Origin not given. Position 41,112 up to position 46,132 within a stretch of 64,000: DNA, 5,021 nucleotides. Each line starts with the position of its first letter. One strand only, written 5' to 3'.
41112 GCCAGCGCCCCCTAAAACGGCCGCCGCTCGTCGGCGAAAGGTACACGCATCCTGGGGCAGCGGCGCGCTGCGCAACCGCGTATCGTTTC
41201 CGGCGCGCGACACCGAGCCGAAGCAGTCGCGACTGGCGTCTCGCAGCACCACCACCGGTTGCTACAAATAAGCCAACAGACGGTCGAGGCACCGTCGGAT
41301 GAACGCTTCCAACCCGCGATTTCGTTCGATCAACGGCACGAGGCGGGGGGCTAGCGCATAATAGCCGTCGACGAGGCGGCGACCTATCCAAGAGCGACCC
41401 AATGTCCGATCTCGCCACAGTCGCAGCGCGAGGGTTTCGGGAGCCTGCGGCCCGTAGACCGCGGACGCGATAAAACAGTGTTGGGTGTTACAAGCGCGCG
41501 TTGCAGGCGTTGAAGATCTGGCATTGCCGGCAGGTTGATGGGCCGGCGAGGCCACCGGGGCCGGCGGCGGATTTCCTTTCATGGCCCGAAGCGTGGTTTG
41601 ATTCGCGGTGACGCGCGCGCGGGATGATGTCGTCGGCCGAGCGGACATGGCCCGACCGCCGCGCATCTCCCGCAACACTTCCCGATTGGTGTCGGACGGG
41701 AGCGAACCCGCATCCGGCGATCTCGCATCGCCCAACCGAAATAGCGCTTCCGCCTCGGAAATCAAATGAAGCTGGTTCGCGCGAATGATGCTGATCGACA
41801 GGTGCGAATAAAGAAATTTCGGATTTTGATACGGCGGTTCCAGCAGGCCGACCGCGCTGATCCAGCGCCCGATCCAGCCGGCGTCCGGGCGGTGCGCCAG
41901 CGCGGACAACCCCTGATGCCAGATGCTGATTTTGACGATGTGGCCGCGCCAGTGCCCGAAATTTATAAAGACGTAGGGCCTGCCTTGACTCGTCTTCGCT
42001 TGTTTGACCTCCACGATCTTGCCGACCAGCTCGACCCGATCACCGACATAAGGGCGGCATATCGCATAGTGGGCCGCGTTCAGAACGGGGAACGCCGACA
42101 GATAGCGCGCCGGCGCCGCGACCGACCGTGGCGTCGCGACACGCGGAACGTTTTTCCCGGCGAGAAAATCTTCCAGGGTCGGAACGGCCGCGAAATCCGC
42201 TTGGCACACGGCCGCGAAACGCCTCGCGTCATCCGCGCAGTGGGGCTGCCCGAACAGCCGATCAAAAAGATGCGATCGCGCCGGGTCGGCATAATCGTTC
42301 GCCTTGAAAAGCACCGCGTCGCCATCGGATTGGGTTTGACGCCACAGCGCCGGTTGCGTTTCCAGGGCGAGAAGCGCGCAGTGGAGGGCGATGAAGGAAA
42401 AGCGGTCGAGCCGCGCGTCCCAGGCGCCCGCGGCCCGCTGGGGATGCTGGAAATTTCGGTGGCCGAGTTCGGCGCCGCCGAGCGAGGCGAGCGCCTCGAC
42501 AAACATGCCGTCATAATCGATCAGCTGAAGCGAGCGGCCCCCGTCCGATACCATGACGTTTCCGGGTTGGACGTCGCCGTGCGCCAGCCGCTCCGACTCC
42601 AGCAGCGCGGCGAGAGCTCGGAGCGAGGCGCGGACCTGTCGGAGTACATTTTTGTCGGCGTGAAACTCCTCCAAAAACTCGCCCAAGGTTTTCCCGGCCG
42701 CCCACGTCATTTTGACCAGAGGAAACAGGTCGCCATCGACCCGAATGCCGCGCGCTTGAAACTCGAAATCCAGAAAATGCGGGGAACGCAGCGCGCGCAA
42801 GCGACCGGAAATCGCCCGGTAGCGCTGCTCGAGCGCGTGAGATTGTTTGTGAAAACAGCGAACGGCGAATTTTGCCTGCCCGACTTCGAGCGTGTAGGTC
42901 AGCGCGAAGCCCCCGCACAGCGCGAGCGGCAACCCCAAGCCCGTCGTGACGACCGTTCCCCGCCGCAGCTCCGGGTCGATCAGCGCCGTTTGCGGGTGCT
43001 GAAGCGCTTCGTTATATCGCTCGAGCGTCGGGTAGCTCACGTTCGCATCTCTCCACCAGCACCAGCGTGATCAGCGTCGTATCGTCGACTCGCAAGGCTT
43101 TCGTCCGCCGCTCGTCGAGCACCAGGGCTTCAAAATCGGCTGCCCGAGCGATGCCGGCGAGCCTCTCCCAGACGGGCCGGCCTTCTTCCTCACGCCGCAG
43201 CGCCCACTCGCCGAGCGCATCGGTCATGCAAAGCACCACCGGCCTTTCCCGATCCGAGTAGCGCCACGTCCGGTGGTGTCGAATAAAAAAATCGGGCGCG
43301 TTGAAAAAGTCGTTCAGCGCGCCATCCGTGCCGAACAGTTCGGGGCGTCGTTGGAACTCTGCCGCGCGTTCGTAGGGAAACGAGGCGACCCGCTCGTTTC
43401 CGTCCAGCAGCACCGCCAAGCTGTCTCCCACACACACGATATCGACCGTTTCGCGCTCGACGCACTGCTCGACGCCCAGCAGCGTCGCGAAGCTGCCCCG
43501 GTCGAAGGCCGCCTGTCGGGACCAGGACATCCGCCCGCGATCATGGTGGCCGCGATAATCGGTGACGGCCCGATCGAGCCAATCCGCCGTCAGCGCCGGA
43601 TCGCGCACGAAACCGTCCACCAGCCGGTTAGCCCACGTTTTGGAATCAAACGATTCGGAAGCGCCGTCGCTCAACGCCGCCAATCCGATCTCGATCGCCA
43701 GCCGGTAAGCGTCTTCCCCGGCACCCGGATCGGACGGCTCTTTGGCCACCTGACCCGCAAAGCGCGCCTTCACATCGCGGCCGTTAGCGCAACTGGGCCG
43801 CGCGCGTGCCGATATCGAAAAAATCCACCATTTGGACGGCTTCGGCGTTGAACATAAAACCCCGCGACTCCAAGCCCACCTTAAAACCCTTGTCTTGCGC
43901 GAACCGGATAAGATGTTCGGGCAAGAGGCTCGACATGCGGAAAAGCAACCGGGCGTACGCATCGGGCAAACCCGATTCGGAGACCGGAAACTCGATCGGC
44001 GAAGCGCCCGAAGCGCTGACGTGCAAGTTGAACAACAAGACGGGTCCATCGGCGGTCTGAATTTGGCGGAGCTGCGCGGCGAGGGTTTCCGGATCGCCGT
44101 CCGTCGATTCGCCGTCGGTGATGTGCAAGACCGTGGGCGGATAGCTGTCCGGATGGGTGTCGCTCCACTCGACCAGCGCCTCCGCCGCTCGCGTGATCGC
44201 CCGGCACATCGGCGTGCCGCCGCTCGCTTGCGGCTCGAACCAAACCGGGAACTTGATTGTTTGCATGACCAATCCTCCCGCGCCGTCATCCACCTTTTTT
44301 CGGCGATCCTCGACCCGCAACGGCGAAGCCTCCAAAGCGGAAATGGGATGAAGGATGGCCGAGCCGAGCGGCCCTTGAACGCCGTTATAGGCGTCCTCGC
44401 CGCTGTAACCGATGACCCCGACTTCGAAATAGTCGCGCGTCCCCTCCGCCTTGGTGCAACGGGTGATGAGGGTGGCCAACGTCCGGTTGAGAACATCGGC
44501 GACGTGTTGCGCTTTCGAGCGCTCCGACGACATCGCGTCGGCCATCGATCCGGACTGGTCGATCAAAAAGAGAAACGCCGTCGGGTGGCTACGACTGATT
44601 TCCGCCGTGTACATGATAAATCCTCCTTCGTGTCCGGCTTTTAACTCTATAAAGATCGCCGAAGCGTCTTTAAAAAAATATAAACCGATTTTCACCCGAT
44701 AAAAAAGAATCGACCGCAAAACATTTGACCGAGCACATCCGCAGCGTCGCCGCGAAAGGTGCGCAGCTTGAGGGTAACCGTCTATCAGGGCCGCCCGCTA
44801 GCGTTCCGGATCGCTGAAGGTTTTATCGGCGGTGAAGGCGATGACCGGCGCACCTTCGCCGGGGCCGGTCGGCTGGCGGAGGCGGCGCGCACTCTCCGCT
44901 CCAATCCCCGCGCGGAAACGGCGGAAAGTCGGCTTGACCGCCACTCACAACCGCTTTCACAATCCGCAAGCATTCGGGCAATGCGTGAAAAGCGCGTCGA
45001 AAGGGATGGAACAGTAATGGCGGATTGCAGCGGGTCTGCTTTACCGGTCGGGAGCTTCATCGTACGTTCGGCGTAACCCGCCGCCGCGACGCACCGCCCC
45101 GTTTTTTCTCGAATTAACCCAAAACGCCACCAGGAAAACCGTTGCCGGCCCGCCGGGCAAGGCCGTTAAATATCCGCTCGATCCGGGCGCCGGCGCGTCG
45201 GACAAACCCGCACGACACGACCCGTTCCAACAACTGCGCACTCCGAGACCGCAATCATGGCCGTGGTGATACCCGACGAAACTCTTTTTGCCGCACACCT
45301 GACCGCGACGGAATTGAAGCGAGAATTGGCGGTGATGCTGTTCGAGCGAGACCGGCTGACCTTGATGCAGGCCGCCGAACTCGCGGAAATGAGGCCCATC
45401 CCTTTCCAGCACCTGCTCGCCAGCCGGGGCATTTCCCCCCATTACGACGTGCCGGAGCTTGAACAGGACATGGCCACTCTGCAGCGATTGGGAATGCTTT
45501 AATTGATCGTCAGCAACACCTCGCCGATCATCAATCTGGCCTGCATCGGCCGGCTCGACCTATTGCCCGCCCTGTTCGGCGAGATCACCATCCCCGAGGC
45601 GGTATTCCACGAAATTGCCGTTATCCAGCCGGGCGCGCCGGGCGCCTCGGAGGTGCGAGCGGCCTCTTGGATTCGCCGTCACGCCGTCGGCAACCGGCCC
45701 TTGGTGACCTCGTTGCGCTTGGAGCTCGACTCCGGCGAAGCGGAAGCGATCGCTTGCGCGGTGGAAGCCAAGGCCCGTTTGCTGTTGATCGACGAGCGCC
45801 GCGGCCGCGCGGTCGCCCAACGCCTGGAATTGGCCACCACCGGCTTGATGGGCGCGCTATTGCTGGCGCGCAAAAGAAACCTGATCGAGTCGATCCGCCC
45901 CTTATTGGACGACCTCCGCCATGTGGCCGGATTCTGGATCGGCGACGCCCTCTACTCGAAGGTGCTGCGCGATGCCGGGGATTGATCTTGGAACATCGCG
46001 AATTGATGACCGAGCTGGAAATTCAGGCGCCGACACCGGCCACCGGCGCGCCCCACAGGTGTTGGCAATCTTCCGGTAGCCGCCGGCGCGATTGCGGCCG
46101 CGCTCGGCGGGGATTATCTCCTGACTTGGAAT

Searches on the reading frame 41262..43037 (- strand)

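Call 27: search_protein_families(library=pfam, proteins=[window:41262-43037:-], max_evalue=0.01)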
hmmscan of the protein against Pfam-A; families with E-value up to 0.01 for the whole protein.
window:41262-43037:- (591 aa): 2 families
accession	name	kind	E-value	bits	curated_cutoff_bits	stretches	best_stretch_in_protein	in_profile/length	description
PF01636.29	APH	-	0.00012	22.4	23.2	1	127-176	145-195/239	Phosphotransferase enzyme family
PF17667.7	Pkinase_fungal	-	0.0033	16.6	24.1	1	116-176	273-337/387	Fungal protein kinase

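Call 88: search_protein_families(library=padloc, proteins=[window:41262-43037:-], max_evalue=0.001)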
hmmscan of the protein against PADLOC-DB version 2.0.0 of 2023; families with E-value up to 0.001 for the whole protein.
window:41262-43037:- (591 aa): 8 families
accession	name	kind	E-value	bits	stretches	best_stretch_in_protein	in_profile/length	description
PDLC02223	STK_OB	-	1.3e-210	699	1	1-508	2-520/562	-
PDLC04053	PD-T4-6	-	8.6e-10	36.6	1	65-215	48-197/311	-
PDLC03920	MkoA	-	2.2e-06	24.2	1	105-227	86-222/1112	-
PDLC03921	MkoA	-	1.1e-05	21.3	1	107-227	567-677/1607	-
PDLC04042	PD-T4-6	-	0.0003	18.5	1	68-215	51-198/292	-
PDLC04054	PD-T4-6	-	0.00047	17.7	1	94-175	76-155/347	-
PDLC04061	PD-T4-6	-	0.00057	17.5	0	100-168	89-158/510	-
PDLC04064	PD-T4-6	-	0.00062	16.8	1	109-218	98-209/369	-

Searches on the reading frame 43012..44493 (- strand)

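Call 27: search_protein_families(library=pfam, proteins=[window:43012-44493:-], max_evalue=0.01)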
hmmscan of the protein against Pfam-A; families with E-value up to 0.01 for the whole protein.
window:43012-44493:- (493 aa): 1 family
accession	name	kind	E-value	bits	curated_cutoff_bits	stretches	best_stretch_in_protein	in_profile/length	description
PF13672.11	PP2C_2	-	0.0011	19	24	1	284-451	47-197/209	Protein phosphatase 2C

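Call 88: search_protein_families(library=padloc, proteins=[window:43012-44493:-], max_evalue=0.001)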
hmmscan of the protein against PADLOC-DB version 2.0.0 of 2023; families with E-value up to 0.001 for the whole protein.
window:43012-44493:- (493 aa): 1 family
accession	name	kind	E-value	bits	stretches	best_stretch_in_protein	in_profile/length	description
PDLC02222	PP2C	-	2.3e-85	283.8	1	242-479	2-239/242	-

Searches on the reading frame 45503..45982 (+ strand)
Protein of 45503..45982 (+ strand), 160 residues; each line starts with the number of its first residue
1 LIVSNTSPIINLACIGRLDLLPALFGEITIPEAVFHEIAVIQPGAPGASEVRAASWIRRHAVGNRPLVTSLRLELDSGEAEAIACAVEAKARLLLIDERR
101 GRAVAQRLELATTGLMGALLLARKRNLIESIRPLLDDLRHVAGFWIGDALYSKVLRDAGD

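Call 28: search_protein_families(library=pfam, proteins=[window:45503-45982:+], max_evalue=0.01)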
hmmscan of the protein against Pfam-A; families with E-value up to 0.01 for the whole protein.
window:45503-45982:+ (160 aa): 1 family
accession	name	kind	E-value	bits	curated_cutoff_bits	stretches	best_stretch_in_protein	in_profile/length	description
PF11848.13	DUF3368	-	1.7e-11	44.3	27.3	1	113-157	2-45/46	Domain of unknown function (DUF3368)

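Call 88: search_protein_families(library=padloc, proteins=[window:45503-45982:+], max_evalue=0.001)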
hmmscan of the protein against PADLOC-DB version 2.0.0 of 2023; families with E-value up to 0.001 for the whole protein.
window:45503-45982:+ (160 aa): 7 families
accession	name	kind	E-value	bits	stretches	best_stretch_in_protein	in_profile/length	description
PDLC05073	PDC-S70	-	6.8e-57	189.9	1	2-159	3-160/162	-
PDLC05074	PDC-S70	-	9e-55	182.3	1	35-160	2-127/127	-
PDLC05071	PDC-S70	-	1.7e-47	159.5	1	2-159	3-158/161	-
PDLC05068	PDC-S70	-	9.7e-39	130.8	1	1-123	2-124/125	-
PDLC05070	PDC-S70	-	3.8e-30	103.1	1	2-159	5-160/161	-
PDLC05069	PDC-S70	-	2.1e-16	58.2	1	1-129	1-128/161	-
PDLC05072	PDC-S70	-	8.2e-15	53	1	2-156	11-164/167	-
